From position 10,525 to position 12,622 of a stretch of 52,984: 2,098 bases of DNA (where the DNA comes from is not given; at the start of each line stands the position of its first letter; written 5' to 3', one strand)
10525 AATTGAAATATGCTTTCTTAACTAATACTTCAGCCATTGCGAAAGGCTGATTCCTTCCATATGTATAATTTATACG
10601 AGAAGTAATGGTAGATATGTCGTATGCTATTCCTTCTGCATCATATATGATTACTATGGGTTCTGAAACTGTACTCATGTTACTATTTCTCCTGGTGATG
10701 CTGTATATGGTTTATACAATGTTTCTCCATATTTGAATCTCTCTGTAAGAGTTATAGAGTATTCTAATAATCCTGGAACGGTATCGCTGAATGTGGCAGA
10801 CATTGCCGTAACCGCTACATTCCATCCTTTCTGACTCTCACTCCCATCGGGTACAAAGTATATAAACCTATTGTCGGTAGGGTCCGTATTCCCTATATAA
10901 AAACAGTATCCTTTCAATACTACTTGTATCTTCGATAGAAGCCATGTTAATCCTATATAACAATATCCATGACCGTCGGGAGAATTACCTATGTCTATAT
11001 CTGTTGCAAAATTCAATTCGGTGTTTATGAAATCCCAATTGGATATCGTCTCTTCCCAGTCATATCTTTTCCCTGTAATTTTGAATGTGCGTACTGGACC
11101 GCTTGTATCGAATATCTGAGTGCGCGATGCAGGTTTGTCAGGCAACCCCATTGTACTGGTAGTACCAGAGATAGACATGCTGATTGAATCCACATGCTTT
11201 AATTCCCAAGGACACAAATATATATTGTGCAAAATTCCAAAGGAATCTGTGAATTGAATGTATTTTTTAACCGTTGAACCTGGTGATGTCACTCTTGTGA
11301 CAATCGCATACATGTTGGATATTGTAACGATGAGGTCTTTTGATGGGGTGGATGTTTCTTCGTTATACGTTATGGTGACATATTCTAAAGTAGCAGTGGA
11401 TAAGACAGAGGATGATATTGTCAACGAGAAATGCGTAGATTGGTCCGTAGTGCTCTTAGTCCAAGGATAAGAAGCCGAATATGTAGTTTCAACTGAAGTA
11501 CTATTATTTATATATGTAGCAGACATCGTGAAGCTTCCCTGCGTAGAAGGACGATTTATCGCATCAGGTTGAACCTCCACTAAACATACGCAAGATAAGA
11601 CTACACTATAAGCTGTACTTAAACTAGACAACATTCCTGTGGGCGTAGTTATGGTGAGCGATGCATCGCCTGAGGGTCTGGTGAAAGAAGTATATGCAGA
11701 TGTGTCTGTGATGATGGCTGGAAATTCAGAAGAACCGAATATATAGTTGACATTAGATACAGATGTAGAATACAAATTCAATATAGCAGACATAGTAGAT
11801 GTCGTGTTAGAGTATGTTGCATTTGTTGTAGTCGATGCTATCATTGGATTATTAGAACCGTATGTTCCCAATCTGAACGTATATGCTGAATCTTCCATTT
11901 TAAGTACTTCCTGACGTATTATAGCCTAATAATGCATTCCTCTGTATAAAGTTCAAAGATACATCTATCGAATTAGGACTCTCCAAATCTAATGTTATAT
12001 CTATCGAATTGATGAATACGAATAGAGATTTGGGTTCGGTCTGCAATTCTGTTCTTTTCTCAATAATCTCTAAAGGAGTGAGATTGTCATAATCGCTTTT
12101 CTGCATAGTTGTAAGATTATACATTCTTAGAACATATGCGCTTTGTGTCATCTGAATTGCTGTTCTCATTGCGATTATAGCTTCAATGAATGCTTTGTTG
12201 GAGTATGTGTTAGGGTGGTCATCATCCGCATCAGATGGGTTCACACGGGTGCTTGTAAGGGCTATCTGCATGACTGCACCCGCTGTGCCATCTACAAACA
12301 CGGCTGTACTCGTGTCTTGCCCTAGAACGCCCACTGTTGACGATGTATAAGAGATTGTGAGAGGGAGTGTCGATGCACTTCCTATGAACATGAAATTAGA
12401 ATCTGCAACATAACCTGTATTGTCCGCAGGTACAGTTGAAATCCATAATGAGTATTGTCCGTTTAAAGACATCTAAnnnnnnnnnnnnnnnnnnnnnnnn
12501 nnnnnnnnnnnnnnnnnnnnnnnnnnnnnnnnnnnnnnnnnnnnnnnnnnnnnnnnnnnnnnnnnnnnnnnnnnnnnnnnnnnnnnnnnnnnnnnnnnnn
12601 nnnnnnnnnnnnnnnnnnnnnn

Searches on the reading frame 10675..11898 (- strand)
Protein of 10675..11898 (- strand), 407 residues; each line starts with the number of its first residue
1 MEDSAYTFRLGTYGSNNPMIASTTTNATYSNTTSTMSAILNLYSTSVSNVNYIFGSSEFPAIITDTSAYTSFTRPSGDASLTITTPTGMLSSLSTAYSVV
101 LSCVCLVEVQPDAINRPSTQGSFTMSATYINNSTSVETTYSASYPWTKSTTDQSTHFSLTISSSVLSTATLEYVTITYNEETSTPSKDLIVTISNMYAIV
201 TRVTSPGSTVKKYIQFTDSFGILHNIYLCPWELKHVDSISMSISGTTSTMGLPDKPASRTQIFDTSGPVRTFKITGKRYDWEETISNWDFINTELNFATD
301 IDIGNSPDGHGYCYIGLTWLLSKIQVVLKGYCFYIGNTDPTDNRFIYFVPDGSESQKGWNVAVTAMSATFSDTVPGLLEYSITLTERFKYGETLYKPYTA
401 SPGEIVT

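Call 8: search_protein_families(library=pfam, proteins=[window:10675-11898:-], max_evalue=0.1)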
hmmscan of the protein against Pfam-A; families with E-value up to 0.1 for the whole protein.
window:10675-11898:- (407 aa): 1 family
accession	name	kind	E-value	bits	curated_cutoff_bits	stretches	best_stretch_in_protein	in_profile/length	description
PF16372.10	DUF4984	-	0.03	14.5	25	1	67-129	91-152/164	Domain of unknown function (DUF4984)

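Call 9: search_protein_families(library=phrogs, proteins=[window:10675-11898:-], max_evalue=0.1)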
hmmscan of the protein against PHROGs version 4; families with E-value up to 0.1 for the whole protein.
window:10675-11898:- (407 aa): 0 families

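Call 81: search_protein_families(library=phrogs, proteins=[window:10675-11898:-], max_evalue=0.01)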
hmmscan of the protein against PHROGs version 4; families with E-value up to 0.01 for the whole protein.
window:10675-11898:- (407 aa): 0 families

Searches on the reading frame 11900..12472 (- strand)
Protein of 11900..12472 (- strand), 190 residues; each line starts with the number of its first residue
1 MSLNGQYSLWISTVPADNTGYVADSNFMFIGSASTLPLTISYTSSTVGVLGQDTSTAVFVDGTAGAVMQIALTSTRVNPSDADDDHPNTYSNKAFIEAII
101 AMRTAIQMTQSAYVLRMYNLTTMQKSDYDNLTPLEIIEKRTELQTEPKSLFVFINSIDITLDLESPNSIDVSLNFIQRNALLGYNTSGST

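Call 8: search_protein_families(library=pfam, proteins=[window:11900-12472:-], max_evalue=0.1)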
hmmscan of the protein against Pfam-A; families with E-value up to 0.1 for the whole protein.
window:11900-12472:- (190 aa): 1 family
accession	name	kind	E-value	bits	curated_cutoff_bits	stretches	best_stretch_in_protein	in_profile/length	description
PF13135.11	DUF3947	-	0.014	16.1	25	1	98-137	29-69/91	Protein of unknown function (DUF3947)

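Call 9: search_protein_families(library=phrogs, proteins=[window:11900-12472:-], max_evalue=0.1)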
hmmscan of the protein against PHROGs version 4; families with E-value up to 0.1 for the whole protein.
window:11900-12472:- (190 aa): 0 families

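Call 81: search_protein_families(library=phrogs, proteins=[window:11900-12472:-], max_evalue=0.01)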
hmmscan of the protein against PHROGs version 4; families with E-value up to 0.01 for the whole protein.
window:11900-12472:- (190 aa): 0 families
